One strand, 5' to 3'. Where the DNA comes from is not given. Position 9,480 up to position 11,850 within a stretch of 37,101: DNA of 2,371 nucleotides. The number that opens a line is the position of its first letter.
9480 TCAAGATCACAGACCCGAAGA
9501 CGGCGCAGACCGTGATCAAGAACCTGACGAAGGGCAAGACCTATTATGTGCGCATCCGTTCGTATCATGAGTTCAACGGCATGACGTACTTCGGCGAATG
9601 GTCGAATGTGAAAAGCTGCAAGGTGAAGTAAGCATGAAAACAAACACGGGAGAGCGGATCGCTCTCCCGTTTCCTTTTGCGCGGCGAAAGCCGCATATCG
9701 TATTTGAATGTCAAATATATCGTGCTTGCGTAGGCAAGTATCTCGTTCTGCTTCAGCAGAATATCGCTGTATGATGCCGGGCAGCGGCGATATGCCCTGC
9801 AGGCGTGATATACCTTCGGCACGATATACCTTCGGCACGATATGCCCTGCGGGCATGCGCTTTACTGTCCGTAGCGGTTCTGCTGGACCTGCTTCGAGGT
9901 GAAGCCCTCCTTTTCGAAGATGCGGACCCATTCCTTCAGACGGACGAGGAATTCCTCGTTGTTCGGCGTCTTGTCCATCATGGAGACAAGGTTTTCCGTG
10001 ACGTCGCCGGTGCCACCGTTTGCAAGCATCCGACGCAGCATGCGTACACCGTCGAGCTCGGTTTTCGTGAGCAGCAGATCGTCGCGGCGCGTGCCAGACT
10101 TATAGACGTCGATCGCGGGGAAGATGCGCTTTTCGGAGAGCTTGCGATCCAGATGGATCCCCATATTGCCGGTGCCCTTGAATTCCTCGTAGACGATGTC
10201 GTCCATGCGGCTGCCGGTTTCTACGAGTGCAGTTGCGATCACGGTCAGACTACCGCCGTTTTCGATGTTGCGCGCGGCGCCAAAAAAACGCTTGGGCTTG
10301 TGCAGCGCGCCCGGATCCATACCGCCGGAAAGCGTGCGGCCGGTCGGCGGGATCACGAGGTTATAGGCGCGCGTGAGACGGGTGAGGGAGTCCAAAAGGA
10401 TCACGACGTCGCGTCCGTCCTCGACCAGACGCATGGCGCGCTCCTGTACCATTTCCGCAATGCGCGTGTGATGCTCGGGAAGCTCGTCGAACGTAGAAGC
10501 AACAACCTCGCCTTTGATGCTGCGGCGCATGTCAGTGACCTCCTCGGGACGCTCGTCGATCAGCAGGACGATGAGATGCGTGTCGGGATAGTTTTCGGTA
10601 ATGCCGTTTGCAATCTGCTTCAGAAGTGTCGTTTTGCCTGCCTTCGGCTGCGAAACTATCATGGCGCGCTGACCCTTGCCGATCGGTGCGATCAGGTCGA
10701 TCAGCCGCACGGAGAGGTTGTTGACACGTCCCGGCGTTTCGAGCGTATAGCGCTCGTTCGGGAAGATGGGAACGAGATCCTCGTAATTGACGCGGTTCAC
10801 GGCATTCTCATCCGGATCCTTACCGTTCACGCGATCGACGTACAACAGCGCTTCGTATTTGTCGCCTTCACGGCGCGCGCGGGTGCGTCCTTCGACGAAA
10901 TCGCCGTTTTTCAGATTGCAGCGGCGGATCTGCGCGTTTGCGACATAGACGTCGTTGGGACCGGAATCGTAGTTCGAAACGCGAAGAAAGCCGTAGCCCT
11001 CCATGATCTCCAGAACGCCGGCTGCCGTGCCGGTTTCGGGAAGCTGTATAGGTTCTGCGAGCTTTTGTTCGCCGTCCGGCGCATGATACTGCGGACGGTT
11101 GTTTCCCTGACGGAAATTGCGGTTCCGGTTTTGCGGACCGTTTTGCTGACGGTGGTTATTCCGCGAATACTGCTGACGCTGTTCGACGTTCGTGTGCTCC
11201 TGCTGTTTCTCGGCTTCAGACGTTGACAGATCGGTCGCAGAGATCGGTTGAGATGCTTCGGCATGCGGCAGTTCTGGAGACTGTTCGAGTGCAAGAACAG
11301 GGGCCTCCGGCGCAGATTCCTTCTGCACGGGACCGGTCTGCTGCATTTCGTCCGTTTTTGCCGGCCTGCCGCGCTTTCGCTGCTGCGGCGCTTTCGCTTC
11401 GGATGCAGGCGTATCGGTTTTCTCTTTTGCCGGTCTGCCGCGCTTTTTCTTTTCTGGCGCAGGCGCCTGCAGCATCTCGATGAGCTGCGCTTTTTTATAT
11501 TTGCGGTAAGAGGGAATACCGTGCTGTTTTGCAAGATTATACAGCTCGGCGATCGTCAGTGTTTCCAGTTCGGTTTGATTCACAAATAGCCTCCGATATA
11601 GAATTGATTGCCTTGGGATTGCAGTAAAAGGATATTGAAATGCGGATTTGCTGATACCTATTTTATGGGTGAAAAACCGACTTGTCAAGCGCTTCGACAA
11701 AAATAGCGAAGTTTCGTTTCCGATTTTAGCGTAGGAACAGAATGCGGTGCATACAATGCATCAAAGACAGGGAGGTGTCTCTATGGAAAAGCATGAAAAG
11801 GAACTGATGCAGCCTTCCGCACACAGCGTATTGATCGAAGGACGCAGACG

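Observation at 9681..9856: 176-nt array of variable hairpins, each tagged with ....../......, in two converging halves just downstream of rho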

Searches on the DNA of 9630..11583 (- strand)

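Call 53: search_rna_families(source=window, start=9630, end=9870, threshold=evalue, max_evalue=10)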
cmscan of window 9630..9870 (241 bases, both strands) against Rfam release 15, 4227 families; matches with E-value up to 10: 6.
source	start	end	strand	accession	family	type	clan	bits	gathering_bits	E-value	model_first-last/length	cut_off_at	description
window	9635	9731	-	RF02029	sraA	Gene; sRNA;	-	18.3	56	1.6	1-95/95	no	sraA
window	9630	9679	+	RF02029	sraA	Gene; sRNA;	-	17.2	56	2.8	46-95/95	5'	sraA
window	9630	9678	-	RF00371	sroE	Gene; sRNA;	-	16.6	51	0.2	1-47/92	3'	sroE RNA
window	9785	9848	+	RF01706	Gut-1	Gene; sRNA;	-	16.4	50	0.83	1-77/77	no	Gut-1 RNA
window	9704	9766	+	RF02748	FtrB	Gene; sRNA;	-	14.8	66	5.3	1-115/115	no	Francisella sRNA B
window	9733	9806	+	RF02989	gntR-DTE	Gene; sRNA;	-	12.4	63.6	8.9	15-94/119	no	gntR-DTE RNA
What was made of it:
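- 9788..9856 (.): Right arm: tags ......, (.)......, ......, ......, each followed by a hairpin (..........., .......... x2, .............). It is Gut-1-sense on the + strand. Rfam Gut-1 match 9785-9848 (+), 16.4 bits, E 0.83 (call 53).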

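Call 55: search_rna_families(source=L101, start=14850, end=15110, threshold=evalue, max_evalue=10)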
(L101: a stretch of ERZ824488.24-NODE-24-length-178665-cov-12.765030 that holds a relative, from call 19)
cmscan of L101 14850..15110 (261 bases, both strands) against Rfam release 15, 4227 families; matches with E-value up to 10: 12.
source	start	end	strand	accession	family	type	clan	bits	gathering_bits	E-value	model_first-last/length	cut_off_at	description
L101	14991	15064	-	RF01706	Gut-1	Gene; sRNA;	-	64.3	50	7.1e-13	1-77/77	no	Gut-1 RNA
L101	14878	14971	+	RF01706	Gut-1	Gene; sRNA;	-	47.8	50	1.1e-08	1-77/77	no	Gut-1 RNA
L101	14982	15068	-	RF02719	sca_ncR20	Gene; snRNA; snoRNA; scaRNA;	-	21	127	0.52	1-104/104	no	Small Cajal body specific RNA ncR20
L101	15066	15095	-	RF00898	mir-242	Gene; miRNA;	-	20.5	54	0.084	1-77/77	no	mir-242 microRNA precursor family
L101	15064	15097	-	RF04235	mir-242_2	Gene; miRNA;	-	17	56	0.22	1-81/81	no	mir-242_2 microRNA precursor family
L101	15050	15107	-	RF01003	mir-563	Gene; miRNA;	-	16.6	73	1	1-69/69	no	mir-563 microRNA precursor family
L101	14914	14997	-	RF04249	mir-310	Gene; miRNA;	CL00137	16.4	48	0.93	1-74/74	no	mir-310 microRNA precursor family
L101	14930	15006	-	RF04013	mir-4818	Gene; miRNA;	-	16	92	1.1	1-90/90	no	mir-4818 microRNA precursor family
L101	14944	15067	+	RF02854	Ysr100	Gene; sRNA;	-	14.8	47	2.4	1-120/120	no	Yersinia sRNA 100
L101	15066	15095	+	RF00898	mir-242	Gene; miRNA;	-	14.2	54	4.9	1-77/77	no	mir-242 microRNA precursor family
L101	14895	15012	+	RF01932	bxd_4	Gene; lncRNA;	-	13.9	40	2.9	1-106/106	no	Bithoraxoid conserved region 4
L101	14969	15075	-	RF01659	ceN86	Gene; snRNA; snoRNA; CD-box;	-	13.5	40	5.6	1-124/124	no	Caenorhabditis snoRNA ceN86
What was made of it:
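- On Gut-1 RNA motif (RF01706): Met by L101 (64.3 bits; call 55).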

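Call 56: search_rna_families(source=L101, start=14850, end=15110, threshold=evalue, max_evalue=0.0001, show_alignments=2)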
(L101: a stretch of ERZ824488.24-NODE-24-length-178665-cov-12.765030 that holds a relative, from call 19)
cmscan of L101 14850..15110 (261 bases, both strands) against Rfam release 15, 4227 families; matches with E-value up to 0.0001: 2.
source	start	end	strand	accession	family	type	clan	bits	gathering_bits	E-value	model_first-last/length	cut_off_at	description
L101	14991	15064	-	RF01706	Gut-1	Gene; sRNA;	-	64.3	50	7.1e-13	1-77/77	no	Gut-1 RNA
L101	14878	14971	+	RF01706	Gut-1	Gene; sRNA;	-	47.8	50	1.1e-08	1-77/77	no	Gut-1 RNA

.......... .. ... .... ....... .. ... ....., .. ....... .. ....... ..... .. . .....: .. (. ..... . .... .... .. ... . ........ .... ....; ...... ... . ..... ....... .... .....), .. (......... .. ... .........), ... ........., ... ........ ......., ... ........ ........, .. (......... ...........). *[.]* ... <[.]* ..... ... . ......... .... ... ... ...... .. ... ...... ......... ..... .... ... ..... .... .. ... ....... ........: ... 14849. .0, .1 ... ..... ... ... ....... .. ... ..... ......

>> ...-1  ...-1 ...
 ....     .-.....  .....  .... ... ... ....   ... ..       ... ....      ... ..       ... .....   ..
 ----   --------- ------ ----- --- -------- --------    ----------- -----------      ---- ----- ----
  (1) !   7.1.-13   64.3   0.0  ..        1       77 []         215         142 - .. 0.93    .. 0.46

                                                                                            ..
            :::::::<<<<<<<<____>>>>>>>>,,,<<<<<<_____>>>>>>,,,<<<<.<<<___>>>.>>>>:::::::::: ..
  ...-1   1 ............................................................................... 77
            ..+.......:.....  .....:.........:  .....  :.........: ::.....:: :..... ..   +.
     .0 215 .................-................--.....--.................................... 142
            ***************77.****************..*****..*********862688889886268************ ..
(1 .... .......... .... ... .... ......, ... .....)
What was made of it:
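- The model consensus is UGAAAU-hp-GUGAAAU-hp-GUGAAAU-hp-GUGAAAU (call 56).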

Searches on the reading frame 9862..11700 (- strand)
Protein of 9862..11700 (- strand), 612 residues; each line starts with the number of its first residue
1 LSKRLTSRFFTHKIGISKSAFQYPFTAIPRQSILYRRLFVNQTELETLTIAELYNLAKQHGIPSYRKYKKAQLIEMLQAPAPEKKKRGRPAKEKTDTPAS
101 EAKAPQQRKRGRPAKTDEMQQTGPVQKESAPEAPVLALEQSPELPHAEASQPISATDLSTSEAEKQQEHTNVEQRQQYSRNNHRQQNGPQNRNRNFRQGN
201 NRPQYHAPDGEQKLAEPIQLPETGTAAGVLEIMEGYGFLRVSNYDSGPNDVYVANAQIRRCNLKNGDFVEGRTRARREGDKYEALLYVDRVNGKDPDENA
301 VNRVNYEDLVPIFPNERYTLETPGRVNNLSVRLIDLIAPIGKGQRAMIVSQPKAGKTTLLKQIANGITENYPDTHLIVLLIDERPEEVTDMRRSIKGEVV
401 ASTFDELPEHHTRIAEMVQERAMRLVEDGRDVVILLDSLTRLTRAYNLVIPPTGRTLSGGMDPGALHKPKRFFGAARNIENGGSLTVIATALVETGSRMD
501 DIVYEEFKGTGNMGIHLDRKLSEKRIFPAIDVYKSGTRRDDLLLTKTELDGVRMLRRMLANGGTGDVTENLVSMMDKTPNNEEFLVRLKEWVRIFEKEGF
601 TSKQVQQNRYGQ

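Call 10: search_protein_families(library=pfam, proteins=[window:9862-11700:-])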
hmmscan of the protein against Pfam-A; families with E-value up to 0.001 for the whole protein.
window:9862-11700:- (612 aa): 4 families
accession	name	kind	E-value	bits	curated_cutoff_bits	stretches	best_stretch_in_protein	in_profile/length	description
PF07497.18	Rho_RNA_bind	-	3.3e-29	100.9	27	1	227-297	2-73/73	Rho termination factor, RNA-binding domain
PF00006.31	ATP-synt_ab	-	1.2e-26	94.2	29.5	1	331-535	2-211/213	ATP synthase alpha/beta family, nucleotide-binding domain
PF07498.18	Rho_N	-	1.8e-08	34.7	24.9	1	44-76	1-33/43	Rho termination factor, N-terminal domain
PF02178.24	AT_hook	-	8.4e-05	22.4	17.4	0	108-116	2-10/13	AT hook motif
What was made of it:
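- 9862..11583 (-): rho (573 aa; GTG start preceded by GGAGG). Its stop codon lies 5 nt from the array. Pfam Rho_N, Rho_RNA_bind and ATP-synt_ab (call 10).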

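Call 12: find_related_loci(query=window:9862-11700:-, collection=genome_contigs, flank=10000)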
Query window:9862-11700:- (612 aa) in genome_contigs; peptide patterns used: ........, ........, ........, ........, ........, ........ (x = any residue, [..] = any of these).
182 stretches matched a pattern; 145 encode a relative of the query (tblastn E <= 1e-3); the best 80 are kept; 80 distinct loci.
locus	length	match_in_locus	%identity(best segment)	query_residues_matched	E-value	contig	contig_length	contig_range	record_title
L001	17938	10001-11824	89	1-612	0e+0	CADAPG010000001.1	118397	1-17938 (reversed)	MAG: uncultured Clostridiales bacterium isolate RUG13494 genome assembly, contig: RUG13494_asm_1, whole genome shotgun s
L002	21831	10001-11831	84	1-612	0e+0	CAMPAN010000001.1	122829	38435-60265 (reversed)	MAG: uncultured Clostridia bacterium isolate SRR873608_bin.130_metaWRAP_v1.3_MAG genome assembly, contig: NODE_217_lengt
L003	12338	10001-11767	79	2-612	0e+0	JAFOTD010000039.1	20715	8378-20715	MAG: Clostridia bacterium isolate RGIG775 Dairy_cattle_Omasum-6__c59202, whole genome shotgun sequence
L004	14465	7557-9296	77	1-612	0e+0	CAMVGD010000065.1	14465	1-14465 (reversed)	MAG TPA_asm: uncultured Clostridia bacterium isolate SRR8387719_bin.3_metaWRAP_v1.3_MAG genome assembly, contig: ERZ1420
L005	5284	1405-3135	77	3-612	0e+0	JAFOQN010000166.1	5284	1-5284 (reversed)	MAG: Clostridia bacterium isolate RGIG707 Dairy_cattle_Omasum-2__c780039, whole genome shotgun sequence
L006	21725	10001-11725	77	2-612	0e+0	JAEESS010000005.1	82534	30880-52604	MAG: Bacillota bacterium isolate Tb.RUG.388 NODE_768_length_82534_cov_4.827102, whole genome shotgun sequence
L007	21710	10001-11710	79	15-612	0e+0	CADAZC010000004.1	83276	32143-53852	MAG: uncultured Clostridiales bacterium isolate RUG13758 genome assembly, contig: RUG13758_asm_4, whole genome shotgun s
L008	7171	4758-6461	81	15-612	0e+0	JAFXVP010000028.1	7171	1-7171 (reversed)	MAG: Clostridia bacterium isolate RGIG6786 Sheep_Rumen-3__c527000, whole genome shotgun sequence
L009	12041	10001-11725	78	30-612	0e+0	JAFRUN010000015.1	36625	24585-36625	MAG: Clostridia bacterium isolate RGIG2810 Goat_Omasum-6__c129609, whole genome shotgun sequence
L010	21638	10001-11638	78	34-612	0e+0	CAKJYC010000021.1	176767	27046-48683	Clostridiales bacterium isolate MAG-R050 genome assembly, contig: k141_438588, whole genome shotgun sequence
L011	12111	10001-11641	80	34-612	0e+0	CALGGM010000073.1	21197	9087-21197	MAG TPA_asm: uncultured Clostridia bacterium isolate ERR1278103_bin.119_CONCOCT_v1.1_MAG genome assembly, contig: ERZ841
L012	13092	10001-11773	74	16-612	0e+0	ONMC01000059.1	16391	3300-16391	uncultured Clostridiales bacterium isolate RUG432 genome assembly, contig: scaffold_3283, whole genome shotgun sequence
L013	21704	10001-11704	77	18-612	0e+0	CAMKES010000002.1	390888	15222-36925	MAG: uncultured Clostridia bacterium isolate SRR12081303_bin.1_metaWRAP_v1.3_MAG genome assembly, contig: ERZ12289767.8,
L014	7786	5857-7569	77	1-612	0e+0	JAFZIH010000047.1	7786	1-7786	MAG: Clostridia bacterium isolate RGIG7792 Water_buffalos_Reticulum-1__c248235, whole genome shotgun sequence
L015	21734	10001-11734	77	14-612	0e+0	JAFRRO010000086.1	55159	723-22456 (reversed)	MAG: Clostridia bacterium isolate RGIG2736 Goat_Omasum-4__c616071, whole genome shotgun sequence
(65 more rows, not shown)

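Call 16: find_encoding_contigs(protein=window:9862-11700:-, flank=10000, max_places=10)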
Protein window:9862-11700:- (612 aa): no gene with exactly this product is on record in the collection.

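Call 18: find_encoding_contigs(protein=window:9865-11583:-, flank=10000, max_places=10)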
Protein seq(573 aa) (573 aa): no gene with exactly this product is on record in the collection.

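Call 19: find_related_loci(query=window:9862-11583:-, collection=metagenome_contigs, flank=10000)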
Query window:9862-11583:- (573 aa) in metagenome_contigs; peptide patterns used: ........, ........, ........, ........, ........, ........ (x = any residue, [..] = any of these).
600 stretches matched a pattern (row limit reached: there are more); 592 encode a relative of the query (tblastn E <= 1e-3); the best 80 are kept; 80 distinct loci.
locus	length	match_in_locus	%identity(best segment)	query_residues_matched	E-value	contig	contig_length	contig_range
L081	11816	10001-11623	82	1-573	0e+0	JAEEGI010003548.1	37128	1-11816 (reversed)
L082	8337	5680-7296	62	1-573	0e+0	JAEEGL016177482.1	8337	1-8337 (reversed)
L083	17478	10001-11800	59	1-572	0e+0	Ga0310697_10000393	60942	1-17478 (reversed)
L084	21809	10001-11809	58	1-572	0e+0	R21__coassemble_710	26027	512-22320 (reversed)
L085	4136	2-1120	79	197-569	0e+0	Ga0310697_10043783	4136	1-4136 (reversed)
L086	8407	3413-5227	54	1-573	0e+0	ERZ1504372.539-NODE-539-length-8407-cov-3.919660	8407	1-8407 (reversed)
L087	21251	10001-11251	71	151-573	0e+0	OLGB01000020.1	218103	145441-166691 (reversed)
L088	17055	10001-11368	66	120-573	0e+0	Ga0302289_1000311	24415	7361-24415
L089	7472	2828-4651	51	6-563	0e+0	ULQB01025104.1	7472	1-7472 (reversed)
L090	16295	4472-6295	51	6-563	0e+0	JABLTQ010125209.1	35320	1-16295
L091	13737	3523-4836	67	128-565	0e+0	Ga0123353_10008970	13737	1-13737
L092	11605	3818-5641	51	6-563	0e+0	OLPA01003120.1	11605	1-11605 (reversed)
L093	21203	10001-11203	69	166-563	0e+0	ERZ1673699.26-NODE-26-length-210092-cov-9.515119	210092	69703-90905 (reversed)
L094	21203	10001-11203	69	166-563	0e+0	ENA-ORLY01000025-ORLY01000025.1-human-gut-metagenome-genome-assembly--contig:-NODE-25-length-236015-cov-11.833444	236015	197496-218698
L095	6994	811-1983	68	175-563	5e-180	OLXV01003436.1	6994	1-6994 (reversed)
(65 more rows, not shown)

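Call 44: find_homologous_proteins(query=window:9862-11583:-, max_evalue=1e-100)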
Query window:9862-11583:- (573 aa): 7998 proteins with E <= 1e-100 among 8000 candidates; the best 120 are listed.
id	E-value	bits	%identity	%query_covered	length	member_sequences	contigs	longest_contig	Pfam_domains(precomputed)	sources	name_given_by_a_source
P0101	0.0e+0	1279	100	100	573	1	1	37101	PF07497.19,PF07498.19,PF00006.32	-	-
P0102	0.0e+0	1251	98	100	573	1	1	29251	PF07497.19,PF07498.19,PF00006.32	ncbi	-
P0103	0.0e+0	1251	98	100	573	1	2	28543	PF07497.19,PF07498.19,PF00006.32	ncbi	-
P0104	0.0e+0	1250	98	100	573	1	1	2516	PF07497.19,PF07498.19,PF00006.32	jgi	jgi:transcription termination factor Rho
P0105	0.0e+0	1247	98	100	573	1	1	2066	PF07497.19,PF07498.19,PF00006.32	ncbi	-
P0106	0.0e+0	1246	97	100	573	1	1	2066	PF07497.19,PF07498.19,PF00006.32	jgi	jgi:transcription termination factor Rho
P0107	0.0e+0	1136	90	100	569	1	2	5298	PF07497.19,PF07498.19,PF00006.32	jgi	-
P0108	0.0e+0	1131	89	100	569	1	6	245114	PF07497.19,PF07498.19,PF00006.32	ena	-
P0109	0.0e+0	1129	89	100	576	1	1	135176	PF07497.19,PF07498.19,PF00006.32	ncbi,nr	ncbi:MAG: transcription termination factor Rho [Clostridia bacterium]|nr:transcription termination f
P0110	0.0e+0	1129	89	100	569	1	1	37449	PF07497.19,PF07498.19,PF00006.32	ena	-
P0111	0.0e+0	1128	89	100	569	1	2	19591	PF07497.19,PF07498.19,PF00006.32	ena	-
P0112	0.0e+0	1128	89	100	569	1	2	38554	PF07497.19,PF07498.19,PF00006.32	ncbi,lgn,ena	-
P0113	0.0e+0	1128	89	100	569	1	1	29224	PF07497.19,PF07498.19,PF00006.32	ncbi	-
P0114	0.0e+0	1128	89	100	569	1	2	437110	PF07497.19,PF07498.19,PF00006.32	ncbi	-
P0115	0.0e+0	1127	90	100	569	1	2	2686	PF07497.19,PF07498.19,PF00006.32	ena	-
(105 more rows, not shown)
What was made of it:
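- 9862..11583 (-): The 573-aa product is on record as P0101 (call 44).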

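Call 45: find_encoding_contigs(protein=P0102, flank=10000, max_places=5)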
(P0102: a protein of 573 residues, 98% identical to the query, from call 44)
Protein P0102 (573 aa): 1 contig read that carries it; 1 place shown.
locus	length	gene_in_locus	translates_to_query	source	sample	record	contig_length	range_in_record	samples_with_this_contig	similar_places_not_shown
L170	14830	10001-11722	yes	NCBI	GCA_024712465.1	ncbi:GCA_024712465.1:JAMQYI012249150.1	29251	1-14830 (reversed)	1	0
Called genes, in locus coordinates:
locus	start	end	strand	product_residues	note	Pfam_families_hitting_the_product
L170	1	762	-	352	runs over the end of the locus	PF00149:Metallophos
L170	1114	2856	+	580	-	PF12229:PG_binding_4, PF04294:VanW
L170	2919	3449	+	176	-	PF05962:HutD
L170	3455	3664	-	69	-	-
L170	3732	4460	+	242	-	PF01471:PG_binding_1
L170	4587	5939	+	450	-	PF07224:Chlorophyllase (faint), PF03403:PAF-AH_p_II, PF12697:Abhydrolase_6 (faint)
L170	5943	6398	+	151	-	PF04397:LytTR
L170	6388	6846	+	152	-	-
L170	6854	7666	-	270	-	PF21302:Zn_ribbon_RlmA, PF13489:Methyltransf_23 (faint), PF08241:Methyltransf_11, PF08242:Methyltransf_12 (faint), PF13649:Methyltransf_25, PF13847:Methyltransf_31 (faint)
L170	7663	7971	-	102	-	-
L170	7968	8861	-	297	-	PF02541:Ppx-GppA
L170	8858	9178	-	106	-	-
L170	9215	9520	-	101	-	PF09578:Spore_YabQ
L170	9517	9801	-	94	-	PF07873:YabP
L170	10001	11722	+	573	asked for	PF07498:Rho_N, PF07497:Rho_RNA_bind, PF00006:ATP-synt_ab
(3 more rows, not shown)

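Call 46: find_encoding_contigs(protein=P0104, flank=10000, max_places=5)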
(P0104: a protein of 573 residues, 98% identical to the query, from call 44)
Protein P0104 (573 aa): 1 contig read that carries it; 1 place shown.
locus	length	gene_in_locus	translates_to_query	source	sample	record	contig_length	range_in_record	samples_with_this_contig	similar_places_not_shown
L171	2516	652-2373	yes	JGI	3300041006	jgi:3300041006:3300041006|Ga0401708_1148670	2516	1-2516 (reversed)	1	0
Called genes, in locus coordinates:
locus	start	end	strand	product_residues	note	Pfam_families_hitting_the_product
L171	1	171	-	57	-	?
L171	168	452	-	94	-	PF07873:YabP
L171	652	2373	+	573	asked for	PF07498:Rho_N, PF07497:Rho_RNA_bind, PF00006:ATP-synt_ab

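Call 47: find_encoding_contigs(protein=P0103, flank=10000, max_places=5)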
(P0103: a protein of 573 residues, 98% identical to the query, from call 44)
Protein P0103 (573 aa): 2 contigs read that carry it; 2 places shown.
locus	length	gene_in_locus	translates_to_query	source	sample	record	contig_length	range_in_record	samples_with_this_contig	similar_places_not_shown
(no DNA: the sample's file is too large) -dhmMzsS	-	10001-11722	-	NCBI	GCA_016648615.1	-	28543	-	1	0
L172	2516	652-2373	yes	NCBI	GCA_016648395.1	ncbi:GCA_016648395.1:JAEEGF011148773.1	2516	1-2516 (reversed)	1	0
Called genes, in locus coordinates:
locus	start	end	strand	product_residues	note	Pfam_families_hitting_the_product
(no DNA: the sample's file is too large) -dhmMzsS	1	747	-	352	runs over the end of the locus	-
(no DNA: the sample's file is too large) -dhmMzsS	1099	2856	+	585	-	PF12229:PG_binding_4, PF04294:VanW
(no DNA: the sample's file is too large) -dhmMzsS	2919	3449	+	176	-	PF05962:HutD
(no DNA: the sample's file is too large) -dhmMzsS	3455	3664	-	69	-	-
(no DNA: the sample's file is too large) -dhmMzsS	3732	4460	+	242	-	PF01471:PG_binding_1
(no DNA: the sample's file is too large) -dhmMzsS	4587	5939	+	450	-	PF07224:Chlorophyllase (faint), PF03403:PAF-AH_p_II, PF12697:Abhydrolase_6 (weak)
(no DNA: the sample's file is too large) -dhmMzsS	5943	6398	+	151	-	PF04397:LytTR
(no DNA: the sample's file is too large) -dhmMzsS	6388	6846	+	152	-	-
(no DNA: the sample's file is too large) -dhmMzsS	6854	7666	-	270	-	PF21302:Zn_ribbon_RlmA, PF13489:Methyltransf_23 (faint), PF08241:Methyltransf_11, PF08242:Methyltransf_12 (faint), PF13649:Methyltransf_25, PF13847:Methyltransf_31 (weak)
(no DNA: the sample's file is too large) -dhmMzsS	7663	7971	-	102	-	-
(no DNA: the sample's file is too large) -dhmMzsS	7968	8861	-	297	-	PF02541:Ppx-GppA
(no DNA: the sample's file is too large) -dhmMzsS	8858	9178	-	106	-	-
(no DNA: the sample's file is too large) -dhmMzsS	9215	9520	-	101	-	PF09578:Spore_YabQ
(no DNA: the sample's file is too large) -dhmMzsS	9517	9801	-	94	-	PF07873:YabP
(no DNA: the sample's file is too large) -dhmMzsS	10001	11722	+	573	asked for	PF07498:Rho_N, PF07497:Rho_RNA_bind, PF00006:ATP-synt_ab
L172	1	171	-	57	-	?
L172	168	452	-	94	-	PF07873:YabP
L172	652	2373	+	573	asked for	PF07498:Rho_N, PF07497:Rho_RNA_bind, PF00006:ATP-synt_ab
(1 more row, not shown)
